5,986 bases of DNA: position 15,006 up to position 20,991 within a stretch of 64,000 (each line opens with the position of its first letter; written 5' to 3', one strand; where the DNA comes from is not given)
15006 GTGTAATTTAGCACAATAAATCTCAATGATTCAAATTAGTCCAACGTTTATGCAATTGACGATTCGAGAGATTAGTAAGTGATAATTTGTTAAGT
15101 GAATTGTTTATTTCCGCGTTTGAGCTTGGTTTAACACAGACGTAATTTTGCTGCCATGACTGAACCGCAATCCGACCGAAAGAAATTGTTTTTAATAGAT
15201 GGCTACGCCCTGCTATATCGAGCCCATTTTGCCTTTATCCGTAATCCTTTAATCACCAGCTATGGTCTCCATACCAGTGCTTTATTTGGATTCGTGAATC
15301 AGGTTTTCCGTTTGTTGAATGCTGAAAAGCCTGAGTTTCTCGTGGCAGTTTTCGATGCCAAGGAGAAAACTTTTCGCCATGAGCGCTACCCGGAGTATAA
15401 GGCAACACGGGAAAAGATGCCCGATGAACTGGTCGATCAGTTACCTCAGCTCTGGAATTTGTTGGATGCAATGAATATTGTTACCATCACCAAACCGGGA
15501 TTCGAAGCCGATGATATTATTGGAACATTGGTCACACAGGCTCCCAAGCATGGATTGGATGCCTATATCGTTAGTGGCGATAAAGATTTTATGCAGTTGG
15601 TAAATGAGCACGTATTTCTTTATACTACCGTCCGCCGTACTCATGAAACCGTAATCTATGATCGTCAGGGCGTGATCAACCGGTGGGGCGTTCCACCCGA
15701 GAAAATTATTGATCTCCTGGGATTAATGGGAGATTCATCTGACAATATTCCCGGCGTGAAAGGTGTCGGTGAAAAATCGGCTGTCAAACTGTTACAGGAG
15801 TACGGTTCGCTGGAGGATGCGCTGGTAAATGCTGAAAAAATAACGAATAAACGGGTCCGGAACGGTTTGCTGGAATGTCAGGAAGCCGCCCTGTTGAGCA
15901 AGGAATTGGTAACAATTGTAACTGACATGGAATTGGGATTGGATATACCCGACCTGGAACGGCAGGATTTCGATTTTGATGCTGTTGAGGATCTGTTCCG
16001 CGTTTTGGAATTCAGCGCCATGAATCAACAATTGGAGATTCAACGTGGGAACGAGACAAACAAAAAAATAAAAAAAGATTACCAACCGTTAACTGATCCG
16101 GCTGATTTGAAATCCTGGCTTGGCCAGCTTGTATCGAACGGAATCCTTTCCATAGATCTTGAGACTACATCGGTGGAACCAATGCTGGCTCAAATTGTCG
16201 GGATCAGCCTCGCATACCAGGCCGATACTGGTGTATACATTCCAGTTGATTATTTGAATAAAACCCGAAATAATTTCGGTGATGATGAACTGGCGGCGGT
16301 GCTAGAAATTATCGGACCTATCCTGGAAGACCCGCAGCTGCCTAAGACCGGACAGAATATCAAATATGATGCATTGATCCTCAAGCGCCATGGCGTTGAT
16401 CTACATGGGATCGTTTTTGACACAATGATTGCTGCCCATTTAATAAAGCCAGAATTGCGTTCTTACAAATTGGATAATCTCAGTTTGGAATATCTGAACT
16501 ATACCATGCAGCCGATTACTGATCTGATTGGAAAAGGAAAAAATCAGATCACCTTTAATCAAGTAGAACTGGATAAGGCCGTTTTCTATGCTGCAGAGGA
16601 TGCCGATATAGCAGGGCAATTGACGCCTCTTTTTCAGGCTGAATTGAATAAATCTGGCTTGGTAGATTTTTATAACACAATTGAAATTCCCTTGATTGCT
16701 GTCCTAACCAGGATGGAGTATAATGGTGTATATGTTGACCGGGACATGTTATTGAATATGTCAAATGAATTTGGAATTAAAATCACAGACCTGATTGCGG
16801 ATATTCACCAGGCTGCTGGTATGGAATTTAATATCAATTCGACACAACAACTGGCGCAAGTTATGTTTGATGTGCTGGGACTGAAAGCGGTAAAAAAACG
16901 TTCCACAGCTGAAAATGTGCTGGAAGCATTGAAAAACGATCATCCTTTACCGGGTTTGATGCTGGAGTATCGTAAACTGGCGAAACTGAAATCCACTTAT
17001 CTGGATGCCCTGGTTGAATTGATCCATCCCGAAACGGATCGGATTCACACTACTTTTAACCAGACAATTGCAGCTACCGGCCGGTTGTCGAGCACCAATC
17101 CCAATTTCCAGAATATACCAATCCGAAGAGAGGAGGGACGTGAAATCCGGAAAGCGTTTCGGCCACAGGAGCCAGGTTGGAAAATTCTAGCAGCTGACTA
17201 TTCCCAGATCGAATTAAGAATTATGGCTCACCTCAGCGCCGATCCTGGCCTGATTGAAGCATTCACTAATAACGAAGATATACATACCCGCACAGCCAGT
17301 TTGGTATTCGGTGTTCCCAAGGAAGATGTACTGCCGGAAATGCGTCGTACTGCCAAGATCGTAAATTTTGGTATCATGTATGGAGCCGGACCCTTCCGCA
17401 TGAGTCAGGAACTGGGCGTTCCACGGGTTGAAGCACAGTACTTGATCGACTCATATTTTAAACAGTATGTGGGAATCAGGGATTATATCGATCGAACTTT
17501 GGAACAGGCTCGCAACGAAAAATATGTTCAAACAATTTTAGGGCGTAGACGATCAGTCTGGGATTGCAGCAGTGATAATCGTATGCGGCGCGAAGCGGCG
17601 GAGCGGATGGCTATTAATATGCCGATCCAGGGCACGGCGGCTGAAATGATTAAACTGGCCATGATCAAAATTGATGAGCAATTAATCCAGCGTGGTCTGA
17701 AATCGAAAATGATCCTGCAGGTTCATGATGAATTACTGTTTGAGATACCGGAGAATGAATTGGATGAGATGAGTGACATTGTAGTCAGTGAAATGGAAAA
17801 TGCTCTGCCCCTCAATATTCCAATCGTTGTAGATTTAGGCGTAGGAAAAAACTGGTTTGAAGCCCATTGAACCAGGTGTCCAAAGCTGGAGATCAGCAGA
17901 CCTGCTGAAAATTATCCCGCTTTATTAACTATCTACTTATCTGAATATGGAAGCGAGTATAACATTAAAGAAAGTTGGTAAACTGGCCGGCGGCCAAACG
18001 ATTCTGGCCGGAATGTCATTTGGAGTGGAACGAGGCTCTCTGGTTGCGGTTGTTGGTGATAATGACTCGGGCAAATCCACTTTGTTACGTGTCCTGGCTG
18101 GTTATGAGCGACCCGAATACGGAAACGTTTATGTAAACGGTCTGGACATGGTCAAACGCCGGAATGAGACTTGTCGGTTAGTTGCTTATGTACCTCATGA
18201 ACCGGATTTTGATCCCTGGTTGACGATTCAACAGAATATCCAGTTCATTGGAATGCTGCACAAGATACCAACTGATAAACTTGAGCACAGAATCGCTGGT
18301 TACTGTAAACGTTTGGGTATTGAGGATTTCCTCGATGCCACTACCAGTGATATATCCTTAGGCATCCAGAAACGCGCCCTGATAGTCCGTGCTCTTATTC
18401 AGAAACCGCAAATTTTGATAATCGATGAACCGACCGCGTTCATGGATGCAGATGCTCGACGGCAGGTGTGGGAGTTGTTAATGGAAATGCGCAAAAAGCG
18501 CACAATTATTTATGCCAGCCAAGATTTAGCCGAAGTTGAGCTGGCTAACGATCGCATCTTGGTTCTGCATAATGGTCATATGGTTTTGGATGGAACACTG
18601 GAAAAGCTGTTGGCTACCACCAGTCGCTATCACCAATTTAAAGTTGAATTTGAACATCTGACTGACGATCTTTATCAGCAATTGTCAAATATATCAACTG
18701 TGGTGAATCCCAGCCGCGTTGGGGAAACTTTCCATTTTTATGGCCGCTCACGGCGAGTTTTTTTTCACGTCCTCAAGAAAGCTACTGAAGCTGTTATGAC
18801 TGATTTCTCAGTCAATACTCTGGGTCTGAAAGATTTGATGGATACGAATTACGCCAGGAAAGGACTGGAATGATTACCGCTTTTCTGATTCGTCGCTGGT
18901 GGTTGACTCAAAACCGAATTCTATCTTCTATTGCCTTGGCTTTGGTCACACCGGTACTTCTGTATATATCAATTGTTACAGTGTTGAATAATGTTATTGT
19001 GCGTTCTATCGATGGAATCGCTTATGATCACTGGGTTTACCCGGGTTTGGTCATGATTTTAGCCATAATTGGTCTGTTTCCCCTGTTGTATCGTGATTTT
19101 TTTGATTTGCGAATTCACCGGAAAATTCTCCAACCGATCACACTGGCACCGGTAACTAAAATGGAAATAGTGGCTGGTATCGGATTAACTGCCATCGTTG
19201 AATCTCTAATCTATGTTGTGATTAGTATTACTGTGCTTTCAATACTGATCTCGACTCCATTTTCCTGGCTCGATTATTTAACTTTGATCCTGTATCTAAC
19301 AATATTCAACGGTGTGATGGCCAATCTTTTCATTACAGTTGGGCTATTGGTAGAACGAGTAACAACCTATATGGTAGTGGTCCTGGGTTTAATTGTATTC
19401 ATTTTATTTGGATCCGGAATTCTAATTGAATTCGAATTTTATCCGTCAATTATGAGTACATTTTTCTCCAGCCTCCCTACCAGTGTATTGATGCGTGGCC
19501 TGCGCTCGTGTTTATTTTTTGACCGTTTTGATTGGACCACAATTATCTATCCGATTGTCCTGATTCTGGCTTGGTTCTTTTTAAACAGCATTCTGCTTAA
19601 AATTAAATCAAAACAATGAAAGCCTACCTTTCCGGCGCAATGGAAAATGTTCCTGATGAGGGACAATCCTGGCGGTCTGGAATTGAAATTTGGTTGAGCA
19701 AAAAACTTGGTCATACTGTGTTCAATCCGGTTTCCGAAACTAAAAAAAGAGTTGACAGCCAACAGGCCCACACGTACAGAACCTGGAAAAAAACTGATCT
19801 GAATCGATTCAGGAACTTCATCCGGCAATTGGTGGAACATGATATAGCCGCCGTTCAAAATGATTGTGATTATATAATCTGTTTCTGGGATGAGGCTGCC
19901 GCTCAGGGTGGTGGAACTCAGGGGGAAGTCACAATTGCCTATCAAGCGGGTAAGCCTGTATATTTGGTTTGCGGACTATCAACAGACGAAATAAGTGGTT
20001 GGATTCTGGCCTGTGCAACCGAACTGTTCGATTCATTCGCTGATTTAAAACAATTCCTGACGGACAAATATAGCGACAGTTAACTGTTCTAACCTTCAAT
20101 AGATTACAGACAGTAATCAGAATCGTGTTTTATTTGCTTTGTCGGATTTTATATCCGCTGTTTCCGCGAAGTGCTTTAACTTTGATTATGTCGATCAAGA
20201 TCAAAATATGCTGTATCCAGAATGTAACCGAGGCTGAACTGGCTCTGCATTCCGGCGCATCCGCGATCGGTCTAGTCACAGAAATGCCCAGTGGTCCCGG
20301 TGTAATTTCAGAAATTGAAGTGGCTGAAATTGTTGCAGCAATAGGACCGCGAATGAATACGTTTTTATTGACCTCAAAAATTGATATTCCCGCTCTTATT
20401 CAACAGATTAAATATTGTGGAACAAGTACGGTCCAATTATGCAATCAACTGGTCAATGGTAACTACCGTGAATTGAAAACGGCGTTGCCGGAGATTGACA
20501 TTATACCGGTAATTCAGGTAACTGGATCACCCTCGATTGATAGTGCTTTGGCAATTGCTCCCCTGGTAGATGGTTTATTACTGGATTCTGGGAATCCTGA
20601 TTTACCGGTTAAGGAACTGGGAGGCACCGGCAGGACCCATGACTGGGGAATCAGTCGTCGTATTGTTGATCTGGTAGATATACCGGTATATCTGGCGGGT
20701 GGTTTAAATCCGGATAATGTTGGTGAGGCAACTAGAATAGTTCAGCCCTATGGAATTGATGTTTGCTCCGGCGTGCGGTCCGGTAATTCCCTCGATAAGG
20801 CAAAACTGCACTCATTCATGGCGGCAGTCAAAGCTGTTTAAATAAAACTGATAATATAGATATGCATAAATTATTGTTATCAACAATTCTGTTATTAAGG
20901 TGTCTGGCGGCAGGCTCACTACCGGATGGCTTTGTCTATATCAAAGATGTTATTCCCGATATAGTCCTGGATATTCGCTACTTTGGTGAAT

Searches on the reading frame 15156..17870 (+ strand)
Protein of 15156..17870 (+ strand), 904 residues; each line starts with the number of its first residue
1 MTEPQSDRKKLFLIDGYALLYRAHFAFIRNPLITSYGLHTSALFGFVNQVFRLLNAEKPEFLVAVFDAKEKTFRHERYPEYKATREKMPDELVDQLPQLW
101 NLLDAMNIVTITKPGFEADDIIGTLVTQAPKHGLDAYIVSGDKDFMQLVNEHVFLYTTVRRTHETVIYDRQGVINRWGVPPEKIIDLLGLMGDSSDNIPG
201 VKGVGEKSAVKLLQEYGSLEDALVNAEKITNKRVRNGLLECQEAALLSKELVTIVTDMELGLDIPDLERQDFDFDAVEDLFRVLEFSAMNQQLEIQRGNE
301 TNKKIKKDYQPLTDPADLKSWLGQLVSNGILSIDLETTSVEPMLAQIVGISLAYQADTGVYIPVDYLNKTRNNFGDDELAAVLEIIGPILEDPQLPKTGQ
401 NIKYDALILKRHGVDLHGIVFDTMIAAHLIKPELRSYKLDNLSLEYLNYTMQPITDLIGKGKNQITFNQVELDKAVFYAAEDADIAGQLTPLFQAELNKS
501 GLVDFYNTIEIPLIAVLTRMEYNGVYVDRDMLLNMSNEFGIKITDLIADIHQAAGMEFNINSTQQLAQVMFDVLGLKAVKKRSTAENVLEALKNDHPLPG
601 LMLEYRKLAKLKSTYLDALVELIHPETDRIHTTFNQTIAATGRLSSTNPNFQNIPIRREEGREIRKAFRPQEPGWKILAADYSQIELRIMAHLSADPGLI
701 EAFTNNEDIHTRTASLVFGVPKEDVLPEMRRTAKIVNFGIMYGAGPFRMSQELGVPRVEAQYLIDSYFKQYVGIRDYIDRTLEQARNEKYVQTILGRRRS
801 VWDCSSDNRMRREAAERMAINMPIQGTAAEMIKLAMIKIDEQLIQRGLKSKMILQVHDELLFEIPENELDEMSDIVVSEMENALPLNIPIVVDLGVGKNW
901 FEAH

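Call 20: search_protein_families(library=pfam, proteins=[window:15156-17870:+], max_evalue=0.0001)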
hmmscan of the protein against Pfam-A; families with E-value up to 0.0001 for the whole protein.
window:15156-17870:+ (904 aa): 5 families
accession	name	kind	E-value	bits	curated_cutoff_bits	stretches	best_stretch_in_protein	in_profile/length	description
PF00476.26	DNA_pol_A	-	5.2e-156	519.8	34.3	1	530-901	2-380/381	DNA polymerase family A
PF02739.22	5_3_exonuc_N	-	3.2e-55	186.8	34.3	1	10-178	1-164/164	5'-3' exonuclease, N-terminal resolvase-like domain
PF01367.25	5_3_exonuc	-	2.3e-32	111.8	40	1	179-273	1-95/97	5'-3' exonuclease, C-terminal SAM fold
PF01612.26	DNA_pol_A_exo1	-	2.2e-23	83.4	23.6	1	309-497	1-172/173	3'-5' exonuclease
PF22619.2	DNA_polI_exo1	-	2e-09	37.8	27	1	368-464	22-118/140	DNA polymerase I, ribonuclease H-like domain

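Call 37: find_homologous_proteins(query=window:15156-17870:+, max_evalue=1e-50)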
Query window:15156-17870:+ (904 aa): 8000 proteins with E <= 1e-50 among 8000 candidates; the best 120 are listed.
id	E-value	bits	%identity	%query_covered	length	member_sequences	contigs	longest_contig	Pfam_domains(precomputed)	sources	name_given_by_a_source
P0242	0.0e+0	2029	100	100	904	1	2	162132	PF01612.27,PF01367.26,PF02739.23,PF22619.3,PF00476.27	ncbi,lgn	-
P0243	0.0e+0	1639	81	100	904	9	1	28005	PF01612.27,PF01367.26,PF02739.23,PF22619.3,PF00476.27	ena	-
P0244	0.0e+0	1540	75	100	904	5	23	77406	PF01612.27,PF01367.26,PF02739.23,PF22619.3,PF00476.27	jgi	-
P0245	0.0e+0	1538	75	100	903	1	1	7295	PF01612.27,PF01367.26,PF02739.23,PF22619.3,PF00476.27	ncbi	ncbi:MAG: DNA polymerase I, partial [Candidatus Neomarinimicrobiota bacterium]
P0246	0.0e+0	1522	74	100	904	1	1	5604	PF01612.27,PF01367.26,PF02739.23,PF22619.3,PF00476.27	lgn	-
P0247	0.0e+0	1520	74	100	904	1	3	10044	PF01612.27,PF01367.26,PF02739.23,PF22619.3,PF00476.27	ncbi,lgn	-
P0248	0.0e+0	1476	72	100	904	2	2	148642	PF01612.27,PF01367.26,PF02739.23,PF22619.3,PF00476.27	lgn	-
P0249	0.0e+0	1473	72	100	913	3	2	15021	PF01612.27,PF01367.26,PF02739.23,PF22619.3,PF00476.27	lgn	-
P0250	0.0e+0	1368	67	100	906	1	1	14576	PF01612.27,PF01367.26,PF02739.23,PF22619.3,PF00476.27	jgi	jgi:DNA polymerase-1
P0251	0.0e+0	1365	68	100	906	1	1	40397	PF01612.27,PF01367.26,PF02739.23,PF22619.3,PF00476.27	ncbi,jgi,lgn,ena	-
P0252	0.0e+0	1360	67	100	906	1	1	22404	PF01612.27,PF01367.26,PF02739.23,PF22619.3,PF00476.27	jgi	-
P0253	0.0e+0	1358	66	100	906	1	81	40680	PF01612.27,PF01367.26,PF02739.23,PF22619.3,PF00476.27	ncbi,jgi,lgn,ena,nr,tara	ncbi:MAG TPA: DNA polymerase I [Candidatus Marinimicrobia bacterium]|jgi:DNA polymerase-1|nr:DNA pol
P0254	0.0e+0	1356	66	100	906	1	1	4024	PF01612.27,PF01367.26,PF02739.23,PF22619.3,PF00476.27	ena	-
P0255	0.0e+0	1351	66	100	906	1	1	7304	PF01612.27,PF01367.26,PF02739.23,PF22619.3,PF00476.27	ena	-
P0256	0.0e+0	1351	66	100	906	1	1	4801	PF01612.27,PF01367.26,PF02739.23,PF22619.3,PF00476.27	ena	-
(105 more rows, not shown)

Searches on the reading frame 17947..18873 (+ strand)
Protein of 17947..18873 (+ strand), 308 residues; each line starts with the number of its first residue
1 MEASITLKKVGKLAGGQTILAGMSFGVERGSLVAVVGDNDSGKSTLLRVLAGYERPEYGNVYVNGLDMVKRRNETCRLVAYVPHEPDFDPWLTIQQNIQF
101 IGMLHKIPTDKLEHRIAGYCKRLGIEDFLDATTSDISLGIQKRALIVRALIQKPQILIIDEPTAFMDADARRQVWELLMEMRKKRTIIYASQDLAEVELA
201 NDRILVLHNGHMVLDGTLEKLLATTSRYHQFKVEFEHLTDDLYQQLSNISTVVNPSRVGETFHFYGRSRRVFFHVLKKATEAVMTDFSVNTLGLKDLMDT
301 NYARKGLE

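Call 20: search_protein_families(library=pfam, proteins=[window:17947-18873:+], max_evalue=0.0001)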
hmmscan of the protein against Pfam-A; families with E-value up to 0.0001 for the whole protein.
window:17947-18873:+ (308 aa): 2 families
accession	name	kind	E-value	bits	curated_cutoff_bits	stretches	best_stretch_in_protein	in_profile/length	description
PF00005.33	ABC_tran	-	8.1e-28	98.2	25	1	21-164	2-137/137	ABC transporter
PF13304.12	AAA_21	-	3.3e-10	41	27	0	134-197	236-303/304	AAA domain, putative AbiEii toxin, Type IV TA system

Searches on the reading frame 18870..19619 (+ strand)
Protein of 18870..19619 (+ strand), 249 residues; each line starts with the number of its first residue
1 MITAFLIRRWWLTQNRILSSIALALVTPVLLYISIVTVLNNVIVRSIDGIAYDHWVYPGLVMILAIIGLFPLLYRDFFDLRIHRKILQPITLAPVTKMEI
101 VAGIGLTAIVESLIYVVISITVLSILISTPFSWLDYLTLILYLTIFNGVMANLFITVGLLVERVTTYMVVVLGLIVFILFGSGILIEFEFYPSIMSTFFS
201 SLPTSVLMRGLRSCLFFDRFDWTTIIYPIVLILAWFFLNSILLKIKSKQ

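Call 20: search_protein_families(library=pfam, proteins=[window:18870-19619:+], max_evalue=0.0001)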
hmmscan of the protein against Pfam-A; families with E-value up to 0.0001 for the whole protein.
window:18870-19619:+ (249 aa): 1 family
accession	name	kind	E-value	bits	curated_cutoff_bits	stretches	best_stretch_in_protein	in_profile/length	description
PF01061.29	ABC2_membrane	-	9.1e-07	29.1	26.9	1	6-216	6-211/211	ABC-2 type transporter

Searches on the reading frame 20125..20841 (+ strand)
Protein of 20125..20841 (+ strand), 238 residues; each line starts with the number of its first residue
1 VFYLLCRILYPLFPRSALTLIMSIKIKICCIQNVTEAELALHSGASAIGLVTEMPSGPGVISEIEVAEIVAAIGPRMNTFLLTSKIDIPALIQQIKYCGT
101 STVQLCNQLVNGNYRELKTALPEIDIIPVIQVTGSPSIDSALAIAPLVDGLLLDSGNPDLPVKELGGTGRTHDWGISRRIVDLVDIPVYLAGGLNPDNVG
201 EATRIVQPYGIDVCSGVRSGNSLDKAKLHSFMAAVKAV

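Call 20: search_protein_families(library=pfam, proteins=[window:20125-20841:+], max_evalue=0.0001)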
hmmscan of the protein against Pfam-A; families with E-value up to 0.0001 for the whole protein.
window:20125-20841:+ (238 aa): 1 family
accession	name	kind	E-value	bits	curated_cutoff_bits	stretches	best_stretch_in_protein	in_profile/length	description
PF00697.28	PRAI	-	2.5e-16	60.4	22.7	1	27-233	2-192/193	N-(5'phosphoribosyl)anthranilate (PRA) isomerase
